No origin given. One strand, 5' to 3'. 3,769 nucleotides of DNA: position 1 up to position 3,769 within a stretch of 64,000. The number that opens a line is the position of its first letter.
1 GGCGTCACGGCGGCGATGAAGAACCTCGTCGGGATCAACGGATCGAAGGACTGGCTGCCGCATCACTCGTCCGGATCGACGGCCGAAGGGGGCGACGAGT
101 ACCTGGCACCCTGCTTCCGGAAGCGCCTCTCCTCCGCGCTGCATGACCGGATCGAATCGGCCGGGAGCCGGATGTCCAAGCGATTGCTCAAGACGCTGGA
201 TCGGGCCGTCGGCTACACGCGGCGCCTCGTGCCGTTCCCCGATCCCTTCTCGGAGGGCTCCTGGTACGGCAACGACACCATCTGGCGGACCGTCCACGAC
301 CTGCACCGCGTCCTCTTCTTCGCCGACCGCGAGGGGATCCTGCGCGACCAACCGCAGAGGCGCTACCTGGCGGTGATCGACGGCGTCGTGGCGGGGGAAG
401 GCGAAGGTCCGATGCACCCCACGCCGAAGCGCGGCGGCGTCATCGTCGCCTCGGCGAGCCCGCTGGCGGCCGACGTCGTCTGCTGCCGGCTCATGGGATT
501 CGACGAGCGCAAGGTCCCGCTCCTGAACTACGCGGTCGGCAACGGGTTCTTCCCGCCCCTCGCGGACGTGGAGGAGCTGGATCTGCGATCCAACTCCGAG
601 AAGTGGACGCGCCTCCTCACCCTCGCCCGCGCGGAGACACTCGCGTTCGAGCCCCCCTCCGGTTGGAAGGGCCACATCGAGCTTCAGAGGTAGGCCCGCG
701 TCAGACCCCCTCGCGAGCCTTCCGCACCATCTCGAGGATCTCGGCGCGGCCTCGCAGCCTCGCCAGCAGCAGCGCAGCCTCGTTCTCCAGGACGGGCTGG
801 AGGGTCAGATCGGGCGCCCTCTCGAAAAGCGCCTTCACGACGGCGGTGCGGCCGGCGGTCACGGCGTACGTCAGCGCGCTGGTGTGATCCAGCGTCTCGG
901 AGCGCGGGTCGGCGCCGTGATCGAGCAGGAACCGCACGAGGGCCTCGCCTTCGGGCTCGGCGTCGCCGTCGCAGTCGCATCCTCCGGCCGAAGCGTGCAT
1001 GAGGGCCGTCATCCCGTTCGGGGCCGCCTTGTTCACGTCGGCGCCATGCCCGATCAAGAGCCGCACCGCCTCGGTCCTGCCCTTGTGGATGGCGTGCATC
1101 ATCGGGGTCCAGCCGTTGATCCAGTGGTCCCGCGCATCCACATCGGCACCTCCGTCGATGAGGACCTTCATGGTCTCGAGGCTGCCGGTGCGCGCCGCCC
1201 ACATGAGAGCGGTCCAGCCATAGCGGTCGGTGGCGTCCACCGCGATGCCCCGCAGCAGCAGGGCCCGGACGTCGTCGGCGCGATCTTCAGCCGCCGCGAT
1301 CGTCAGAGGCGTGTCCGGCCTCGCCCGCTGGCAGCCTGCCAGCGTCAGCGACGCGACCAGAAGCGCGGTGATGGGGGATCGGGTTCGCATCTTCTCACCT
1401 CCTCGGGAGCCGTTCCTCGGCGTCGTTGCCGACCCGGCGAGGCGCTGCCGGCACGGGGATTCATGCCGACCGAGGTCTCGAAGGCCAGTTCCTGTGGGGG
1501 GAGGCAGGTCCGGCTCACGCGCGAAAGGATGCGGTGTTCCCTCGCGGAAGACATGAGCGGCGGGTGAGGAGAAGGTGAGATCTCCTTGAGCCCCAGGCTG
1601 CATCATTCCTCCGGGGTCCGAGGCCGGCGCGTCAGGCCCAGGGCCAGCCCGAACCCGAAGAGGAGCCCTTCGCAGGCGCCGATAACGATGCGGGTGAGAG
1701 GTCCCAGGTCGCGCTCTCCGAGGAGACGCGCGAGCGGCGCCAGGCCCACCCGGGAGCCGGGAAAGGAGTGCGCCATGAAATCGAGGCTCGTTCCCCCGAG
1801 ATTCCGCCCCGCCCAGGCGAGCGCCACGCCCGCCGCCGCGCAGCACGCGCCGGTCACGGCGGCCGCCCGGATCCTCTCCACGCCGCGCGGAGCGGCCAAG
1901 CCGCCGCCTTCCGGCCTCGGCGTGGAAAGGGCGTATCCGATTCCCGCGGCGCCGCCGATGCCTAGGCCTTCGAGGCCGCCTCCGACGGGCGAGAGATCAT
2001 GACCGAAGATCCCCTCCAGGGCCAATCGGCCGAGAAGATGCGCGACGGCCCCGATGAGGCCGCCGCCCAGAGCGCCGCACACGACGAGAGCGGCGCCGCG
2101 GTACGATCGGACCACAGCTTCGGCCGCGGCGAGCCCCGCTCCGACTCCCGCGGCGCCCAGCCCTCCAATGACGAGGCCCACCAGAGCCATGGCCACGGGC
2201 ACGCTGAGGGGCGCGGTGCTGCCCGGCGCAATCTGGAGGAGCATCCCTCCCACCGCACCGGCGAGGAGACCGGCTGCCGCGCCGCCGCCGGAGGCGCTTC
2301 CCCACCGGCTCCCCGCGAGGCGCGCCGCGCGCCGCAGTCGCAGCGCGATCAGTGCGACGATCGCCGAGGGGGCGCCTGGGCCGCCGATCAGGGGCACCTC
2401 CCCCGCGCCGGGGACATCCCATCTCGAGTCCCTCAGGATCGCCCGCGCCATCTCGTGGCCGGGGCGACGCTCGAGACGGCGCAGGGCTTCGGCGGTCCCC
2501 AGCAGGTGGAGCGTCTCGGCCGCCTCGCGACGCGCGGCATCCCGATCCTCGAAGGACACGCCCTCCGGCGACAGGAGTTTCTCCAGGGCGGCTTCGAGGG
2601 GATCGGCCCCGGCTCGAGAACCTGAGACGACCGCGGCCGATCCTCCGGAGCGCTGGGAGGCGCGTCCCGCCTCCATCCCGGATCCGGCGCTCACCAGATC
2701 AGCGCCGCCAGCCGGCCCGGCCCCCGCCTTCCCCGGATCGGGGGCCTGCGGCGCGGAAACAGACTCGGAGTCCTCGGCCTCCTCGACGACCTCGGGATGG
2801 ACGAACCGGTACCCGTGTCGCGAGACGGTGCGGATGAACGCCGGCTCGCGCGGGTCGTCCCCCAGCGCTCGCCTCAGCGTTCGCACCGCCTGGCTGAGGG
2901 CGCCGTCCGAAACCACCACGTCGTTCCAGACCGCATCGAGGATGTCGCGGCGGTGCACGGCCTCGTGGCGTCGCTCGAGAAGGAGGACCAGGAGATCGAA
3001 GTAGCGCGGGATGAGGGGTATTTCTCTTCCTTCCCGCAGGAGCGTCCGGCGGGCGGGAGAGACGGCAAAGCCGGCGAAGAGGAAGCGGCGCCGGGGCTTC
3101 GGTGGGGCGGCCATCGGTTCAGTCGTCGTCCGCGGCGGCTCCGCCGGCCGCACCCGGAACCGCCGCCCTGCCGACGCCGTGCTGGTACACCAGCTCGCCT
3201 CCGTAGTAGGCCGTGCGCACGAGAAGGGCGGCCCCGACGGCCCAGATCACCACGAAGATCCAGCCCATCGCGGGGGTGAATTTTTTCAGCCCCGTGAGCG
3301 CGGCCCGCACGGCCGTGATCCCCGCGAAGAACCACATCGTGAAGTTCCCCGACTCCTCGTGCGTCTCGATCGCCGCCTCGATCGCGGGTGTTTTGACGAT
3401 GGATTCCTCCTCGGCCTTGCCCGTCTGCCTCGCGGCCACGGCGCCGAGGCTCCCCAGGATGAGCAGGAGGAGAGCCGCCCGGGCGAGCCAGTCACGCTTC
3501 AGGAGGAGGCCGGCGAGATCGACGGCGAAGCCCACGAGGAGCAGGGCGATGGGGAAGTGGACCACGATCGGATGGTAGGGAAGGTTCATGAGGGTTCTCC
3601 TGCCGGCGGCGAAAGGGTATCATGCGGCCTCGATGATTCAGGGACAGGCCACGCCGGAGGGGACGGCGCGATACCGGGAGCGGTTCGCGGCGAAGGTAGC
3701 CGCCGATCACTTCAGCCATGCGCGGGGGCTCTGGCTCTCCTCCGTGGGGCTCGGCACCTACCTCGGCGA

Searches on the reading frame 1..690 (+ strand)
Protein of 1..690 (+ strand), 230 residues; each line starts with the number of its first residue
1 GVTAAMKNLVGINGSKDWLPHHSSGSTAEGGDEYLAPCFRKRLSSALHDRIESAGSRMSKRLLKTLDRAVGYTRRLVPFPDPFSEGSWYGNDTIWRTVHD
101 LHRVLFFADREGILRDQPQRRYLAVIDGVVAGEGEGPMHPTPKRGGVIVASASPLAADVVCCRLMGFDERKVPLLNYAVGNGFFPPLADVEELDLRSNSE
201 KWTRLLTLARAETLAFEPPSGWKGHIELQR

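Call 26: search_protein_families(library=pfam, proteins=[window:1-690:+], max_evalue=0.001)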
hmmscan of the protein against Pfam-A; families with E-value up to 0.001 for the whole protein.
window:1-690:+ (230 aa): 1 family
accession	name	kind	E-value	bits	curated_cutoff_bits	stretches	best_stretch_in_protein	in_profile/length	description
PF04015.17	DUF362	-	7.8e-11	42.8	24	1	1-163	115-200/200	Domain of unknown function (DUF362)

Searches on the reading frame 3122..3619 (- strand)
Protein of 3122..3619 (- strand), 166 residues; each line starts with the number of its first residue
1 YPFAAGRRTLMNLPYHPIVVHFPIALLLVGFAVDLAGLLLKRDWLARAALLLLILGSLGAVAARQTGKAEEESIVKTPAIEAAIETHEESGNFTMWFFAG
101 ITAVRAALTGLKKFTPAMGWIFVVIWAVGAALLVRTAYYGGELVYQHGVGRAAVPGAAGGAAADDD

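Call 26: search_protein_families(library=pfam, proteins=[window:3122-3619:-], max_evalue=0.001)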
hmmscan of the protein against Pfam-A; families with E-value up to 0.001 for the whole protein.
window:3122-3619:- (166 aa): 1 family
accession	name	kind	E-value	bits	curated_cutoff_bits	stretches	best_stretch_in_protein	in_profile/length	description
PF09990.14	DUF2231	-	2e-19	70.5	26.4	1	13-151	2-137/139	Predicted membrane protein (DUF2231)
